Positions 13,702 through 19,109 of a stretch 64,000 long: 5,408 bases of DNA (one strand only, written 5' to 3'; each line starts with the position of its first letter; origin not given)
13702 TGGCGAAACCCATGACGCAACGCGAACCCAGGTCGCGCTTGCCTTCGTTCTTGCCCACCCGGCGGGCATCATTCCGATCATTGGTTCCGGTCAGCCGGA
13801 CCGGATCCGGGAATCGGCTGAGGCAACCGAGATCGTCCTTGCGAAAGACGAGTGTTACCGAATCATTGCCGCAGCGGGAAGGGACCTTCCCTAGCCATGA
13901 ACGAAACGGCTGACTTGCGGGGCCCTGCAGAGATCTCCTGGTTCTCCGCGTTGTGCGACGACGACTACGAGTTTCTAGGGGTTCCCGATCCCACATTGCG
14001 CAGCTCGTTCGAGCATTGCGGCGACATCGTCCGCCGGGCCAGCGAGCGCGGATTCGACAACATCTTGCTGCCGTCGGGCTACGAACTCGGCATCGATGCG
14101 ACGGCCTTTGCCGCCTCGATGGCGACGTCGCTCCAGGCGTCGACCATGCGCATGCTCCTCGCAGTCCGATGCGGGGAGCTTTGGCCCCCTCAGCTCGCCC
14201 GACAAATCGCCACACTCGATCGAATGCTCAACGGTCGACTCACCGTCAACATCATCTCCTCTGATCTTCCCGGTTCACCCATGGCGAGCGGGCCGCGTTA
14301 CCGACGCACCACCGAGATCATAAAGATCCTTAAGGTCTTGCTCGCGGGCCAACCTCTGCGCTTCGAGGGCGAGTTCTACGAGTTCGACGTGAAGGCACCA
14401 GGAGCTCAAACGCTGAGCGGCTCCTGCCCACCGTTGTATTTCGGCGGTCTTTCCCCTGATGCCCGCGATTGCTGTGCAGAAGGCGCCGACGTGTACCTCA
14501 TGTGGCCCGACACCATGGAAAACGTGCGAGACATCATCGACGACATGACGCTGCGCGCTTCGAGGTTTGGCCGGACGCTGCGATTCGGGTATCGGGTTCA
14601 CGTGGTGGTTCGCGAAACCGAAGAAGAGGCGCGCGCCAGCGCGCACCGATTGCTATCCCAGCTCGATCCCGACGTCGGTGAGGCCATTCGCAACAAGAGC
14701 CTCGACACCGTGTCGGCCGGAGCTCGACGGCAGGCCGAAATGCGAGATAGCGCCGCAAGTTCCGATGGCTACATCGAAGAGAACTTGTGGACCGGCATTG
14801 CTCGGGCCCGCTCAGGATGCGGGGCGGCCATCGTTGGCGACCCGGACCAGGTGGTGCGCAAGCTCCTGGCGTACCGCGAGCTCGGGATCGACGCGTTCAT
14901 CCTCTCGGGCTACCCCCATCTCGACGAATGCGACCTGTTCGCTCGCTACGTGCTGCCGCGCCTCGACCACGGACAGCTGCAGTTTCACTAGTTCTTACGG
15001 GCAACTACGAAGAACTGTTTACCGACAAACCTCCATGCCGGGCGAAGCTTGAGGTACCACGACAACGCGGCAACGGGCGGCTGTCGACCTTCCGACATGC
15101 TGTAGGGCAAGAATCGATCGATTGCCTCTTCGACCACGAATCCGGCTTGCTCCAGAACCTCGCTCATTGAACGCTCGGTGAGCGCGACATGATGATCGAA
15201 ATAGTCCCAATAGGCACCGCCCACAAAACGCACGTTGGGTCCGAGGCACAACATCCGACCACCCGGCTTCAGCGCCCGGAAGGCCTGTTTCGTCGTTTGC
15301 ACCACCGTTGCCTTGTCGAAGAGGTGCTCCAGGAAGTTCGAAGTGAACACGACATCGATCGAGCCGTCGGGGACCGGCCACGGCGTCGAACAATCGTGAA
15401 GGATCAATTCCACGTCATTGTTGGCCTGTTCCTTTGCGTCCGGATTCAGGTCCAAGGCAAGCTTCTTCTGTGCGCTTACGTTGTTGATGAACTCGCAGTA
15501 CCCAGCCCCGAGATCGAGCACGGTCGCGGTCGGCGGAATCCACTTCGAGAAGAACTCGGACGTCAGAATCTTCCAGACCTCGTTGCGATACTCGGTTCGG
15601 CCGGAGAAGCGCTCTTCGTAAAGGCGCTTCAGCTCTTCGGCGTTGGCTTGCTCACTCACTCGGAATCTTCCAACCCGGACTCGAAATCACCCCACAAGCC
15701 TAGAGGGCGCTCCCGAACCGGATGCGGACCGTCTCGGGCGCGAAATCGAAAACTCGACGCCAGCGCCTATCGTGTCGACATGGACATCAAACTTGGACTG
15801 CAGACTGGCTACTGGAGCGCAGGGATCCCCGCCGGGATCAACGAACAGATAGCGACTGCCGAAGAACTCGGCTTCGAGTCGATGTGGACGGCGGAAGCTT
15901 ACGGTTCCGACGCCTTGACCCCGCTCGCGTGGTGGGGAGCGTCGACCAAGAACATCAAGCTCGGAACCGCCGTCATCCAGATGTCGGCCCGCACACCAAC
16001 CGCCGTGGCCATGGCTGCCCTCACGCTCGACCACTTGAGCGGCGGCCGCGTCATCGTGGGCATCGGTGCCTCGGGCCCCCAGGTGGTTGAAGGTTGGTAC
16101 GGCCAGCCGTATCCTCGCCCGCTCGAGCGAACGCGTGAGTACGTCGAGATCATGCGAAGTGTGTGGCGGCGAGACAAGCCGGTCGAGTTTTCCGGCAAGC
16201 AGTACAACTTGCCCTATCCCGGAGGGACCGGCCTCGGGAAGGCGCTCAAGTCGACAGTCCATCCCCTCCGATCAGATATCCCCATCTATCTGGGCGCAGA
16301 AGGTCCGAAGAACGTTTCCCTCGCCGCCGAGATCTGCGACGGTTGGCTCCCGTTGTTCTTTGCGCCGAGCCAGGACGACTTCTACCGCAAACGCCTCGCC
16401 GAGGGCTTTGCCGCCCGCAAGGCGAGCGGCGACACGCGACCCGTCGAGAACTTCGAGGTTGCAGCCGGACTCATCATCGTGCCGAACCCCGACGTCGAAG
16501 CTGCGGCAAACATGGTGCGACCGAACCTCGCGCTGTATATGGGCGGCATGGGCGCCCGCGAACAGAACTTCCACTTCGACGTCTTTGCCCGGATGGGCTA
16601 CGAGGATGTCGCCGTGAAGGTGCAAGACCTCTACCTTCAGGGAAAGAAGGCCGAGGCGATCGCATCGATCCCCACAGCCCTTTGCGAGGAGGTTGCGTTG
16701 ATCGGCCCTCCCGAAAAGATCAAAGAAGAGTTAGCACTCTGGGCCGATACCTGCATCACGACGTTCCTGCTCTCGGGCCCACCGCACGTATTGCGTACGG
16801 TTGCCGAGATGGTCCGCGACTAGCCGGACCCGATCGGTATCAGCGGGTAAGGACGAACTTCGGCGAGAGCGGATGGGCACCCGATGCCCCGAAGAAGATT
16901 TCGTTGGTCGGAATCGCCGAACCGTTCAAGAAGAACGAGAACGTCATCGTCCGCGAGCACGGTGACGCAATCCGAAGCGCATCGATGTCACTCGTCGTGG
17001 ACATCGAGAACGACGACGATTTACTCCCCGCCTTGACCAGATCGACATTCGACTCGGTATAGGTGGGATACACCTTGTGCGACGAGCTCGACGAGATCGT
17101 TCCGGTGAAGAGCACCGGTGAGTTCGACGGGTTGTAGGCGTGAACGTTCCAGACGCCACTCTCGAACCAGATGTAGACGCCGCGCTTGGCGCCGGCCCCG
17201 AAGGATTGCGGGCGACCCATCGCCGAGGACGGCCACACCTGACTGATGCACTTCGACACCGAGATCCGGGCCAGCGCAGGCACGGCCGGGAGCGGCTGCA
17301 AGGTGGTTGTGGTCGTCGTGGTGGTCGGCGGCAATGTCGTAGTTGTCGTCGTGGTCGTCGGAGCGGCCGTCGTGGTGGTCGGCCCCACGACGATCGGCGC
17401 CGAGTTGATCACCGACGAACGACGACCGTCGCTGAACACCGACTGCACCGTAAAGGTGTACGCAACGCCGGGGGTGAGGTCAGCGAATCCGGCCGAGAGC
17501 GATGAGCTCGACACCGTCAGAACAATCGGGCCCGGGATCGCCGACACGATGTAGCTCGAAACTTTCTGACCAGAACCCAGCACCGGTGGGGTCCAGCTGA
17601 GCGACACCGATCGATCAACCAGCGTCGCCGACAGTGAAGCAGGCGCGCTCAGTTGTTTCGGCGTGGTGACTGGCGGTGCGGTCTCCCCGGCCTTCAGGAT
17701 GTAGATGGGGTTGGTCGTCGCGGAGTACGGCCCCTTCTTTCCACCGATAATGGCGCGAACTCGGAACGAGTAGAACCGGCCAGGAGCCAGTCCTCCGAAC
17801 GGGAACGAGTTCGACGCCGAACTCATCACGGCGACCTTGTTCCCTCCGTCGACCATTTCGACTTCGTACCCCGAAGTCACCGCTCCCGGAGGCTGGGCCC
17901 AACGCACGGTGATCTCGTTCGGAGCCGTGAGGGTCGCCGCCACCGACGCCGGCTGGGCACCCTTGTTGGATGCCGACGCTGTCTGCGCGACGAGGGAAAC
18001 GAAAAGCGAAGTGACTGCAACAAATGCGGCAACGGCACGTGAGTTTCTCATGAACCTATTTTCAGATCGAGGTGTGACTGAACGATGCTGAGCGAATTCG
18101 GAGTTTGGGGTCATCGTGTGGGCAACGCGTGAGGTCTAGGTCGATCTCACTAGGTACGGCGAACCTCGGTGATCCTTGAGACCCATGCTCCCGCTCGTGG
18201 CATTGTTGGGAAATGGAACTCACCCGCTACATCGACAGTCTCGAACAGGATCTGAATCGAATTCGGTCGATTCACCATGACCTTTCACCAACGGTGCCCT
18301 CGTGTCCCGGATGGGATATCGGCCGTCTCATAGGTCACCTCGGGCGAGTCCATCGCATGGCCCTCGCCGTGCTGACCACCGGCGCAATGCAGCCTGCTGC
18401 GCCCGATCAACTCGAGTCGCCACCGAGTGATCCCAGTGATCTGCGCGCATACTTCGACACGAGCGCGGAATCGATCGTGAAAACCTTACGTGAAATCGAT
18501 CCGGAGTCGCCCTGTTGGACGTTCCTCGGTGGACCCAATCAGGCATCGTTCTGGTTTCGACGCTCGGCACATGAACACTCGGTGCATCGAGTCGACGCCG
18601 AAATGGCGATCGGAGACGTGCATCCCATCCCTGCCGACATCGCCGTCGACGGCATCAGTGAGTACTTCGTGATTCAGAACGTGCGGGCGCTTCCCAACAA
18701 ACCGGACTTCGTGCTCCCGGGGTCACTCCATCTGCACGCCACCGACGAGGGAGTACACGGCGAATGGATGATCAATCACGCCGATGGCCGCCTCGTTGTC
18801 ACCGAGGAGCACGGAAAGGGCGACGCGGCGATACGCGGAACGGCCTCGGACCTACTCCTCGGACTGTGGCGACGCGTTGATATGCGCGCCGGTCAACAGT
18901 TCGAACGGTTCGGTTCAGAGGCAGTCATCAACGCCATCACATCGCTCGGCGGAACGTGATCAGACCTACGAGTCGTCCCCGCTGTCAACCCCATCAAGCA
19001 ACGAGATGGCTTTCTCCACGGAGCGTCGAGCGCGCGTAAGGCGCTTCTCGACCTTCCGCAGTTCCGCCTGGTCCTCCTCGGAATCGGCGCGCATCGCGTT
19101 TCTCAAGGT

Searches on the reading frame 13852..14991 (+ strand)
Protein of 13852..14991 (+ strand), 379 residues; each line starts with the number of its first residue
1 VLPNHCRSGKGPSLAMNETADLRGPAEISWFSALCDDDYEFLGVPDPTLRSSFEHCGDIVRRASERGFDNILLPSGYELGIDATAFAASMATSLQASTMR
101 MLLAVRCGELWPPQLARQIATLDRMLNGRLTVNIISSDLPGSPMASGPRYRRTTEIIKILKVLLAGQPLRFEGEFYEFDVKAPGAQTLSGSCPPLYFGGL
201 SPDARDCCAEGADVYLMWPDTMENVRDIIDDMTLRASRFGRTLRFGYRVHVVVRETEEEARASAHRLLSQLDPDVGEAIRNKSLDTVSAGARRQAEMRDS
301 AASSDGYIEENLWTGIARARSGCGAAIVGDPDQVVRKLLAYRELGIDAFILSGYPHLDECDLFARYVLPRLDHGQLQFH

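Call 18: search_protein_families(library=pfam, proteins=[window:13852-14991:+], max_evalue=0.0001)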
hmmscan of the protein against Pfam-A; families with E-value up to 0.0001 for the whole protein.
window:13852-14991:+ (379 aa): 1 family
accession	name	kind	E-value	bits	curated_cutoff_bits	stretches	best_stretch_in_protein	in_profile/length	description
PF00296.26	Bac_luciferase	-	3e-43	148.8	27.9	1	52-347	21-313/314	Luciferase-like monooxygenase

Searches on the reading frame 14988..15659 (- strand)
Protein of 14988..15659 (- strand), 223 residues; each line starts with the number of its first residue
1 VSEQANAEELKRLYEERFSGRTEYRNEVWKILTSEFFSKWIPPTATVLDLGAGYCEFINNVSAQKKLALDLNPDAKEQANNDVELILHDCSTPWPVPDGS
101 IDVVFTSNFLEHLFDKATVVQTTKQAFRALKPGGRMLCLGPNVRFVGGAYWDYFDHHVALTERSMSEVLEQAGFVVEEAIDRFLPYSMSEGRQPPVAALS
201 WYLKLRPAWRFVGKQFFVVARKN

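Call 19: search_protein_families(library=pfam, proteins=[window:14988-15659:-], max_evalue=0.0001)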
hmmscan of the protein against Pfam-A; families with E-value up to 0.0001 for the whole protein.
window:14988-15659:- (223 aa): 6 families
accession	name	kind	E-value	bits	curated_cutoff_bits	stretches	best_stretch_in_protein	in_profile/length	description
PF13489.12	Methyltransf_23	-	9.9e-12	45.3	27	1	23-178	3-163/164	Methyltransferase domain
PF08241.18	Methyltransf_11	-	6.9e-11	43.1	21.2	1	48-138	1-95/95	Methyltransferase domain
PF13649.12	Methyltransf_25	-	5.9e-10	40.1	27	1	47-134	1-97/97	Methyltransferase domain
PF08242.18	Methyltransf_12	-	3.2e-07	31.4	30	1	48-135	1-97/98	Methyltransferase domain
PF13847.12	Methyltransf_31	-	7.2e-06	26.2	27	1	46-142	6-113/145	Methyltransferase domain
PF01209.24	Ubie_methyltran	-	1.6e-05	24.8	20.1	1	75-160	92-176/233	ubiE/COQ5 methyltransferase family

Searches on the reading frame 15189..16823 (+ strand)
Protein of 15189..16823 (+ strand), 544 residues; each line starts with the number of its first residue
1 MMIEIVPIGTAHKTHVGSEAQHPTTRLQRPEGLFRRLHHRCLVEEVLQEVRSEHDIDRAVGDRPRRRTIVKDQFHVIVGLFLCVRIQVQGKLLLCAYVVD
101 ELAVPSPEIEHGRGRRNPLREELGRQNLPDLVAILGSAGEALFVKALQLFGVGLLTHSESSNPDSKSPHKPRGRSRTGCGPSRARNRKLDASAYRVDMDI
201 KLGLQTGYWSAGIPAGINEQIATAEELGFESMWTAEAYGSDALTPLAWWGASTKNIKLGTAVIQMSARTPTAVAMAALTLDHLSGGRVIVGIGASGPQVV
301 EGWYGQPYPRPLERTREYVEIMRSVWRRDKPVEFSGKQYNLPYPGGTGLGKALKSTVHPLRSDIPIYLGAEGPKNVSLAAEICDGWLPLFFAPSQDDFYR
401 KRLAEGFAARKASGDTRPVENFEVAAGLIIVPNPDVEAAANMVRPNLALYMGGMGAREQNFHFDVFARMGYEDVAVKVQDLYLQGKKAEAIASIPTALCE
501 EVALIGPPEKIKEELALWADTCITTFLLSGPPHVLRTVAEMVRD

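Call 19: search_protein_families(library=pfam, proteins=[window:15189-16823:+], max_evalue=0.0001)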
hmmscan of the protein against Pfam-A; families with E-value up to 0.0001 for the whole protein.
window:15189-16823:+ (544 aa): 1 family
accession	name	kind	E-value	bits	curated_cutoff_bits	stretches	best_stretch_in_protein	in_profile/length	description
PF00296.26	Bac_luciferase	-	1.7e-68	231.7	27.9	1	215-524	23-313/314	Luciferase-like monooxygenase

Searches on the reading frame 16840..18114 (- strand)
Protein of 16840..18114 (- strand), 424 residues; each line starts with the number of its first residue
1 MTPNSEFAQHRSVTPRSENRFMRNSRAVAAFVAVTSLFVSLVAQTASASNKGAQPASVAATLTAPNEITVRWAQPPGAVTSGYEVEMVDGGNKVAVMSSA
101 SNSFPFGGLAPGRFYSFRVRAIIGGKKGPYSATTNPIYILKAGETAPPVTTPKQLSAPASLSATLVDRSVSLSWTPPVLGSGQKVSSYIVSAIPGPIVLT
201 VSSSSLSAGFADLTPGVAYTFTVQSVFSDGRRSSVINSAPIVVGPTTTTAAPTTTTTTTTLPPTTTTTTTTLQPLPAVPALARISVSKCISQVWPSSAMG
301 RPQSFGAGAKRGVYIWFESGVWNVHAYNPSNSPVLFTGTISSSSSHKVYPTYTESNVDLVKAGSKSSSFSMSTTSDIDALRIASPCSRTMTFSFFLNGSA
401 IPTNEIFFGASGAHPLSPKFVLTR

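Call 19: search_protein_families(library=pfam, proteins=[window:16840-18114:-], max_evalue=0.0001)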
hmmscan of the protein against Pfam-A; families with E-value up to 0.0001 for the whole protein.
window:16840-18114:- (424 aa): 1 family
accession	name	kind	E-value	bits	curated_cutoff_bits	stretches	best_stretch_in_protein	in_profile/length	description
PF00041.27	fn3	-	2e-21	76.4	25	2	54-134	2-81/84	Fibronectin type III domain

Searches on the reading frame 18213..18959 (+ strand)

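Call 19: search_protein_families(library=pfam, proteins=[window:18213-18959:+], max_evalue=0.0001)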
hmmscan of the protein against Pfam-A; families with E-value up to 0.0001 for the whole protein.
window:18213-18959:+ (248 aa): 3 families
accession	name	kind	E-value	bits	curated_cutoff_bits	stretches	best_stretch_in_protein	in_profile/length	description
PF11716.13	MDMPI_N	-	1.9e-22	80.9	24.2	1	22-129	18-139/140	Mycothiol maleylpyruvate isomerase N-terminal domain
PF07398.16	MDMPI_C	-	2.4e-07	31.8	29.5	1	143-227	2-77/90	MDMPI C-terminal domain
PF12867.12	DinB_2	-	5.7e-05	24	24.8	1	29-125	25-124/128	DinB superfamily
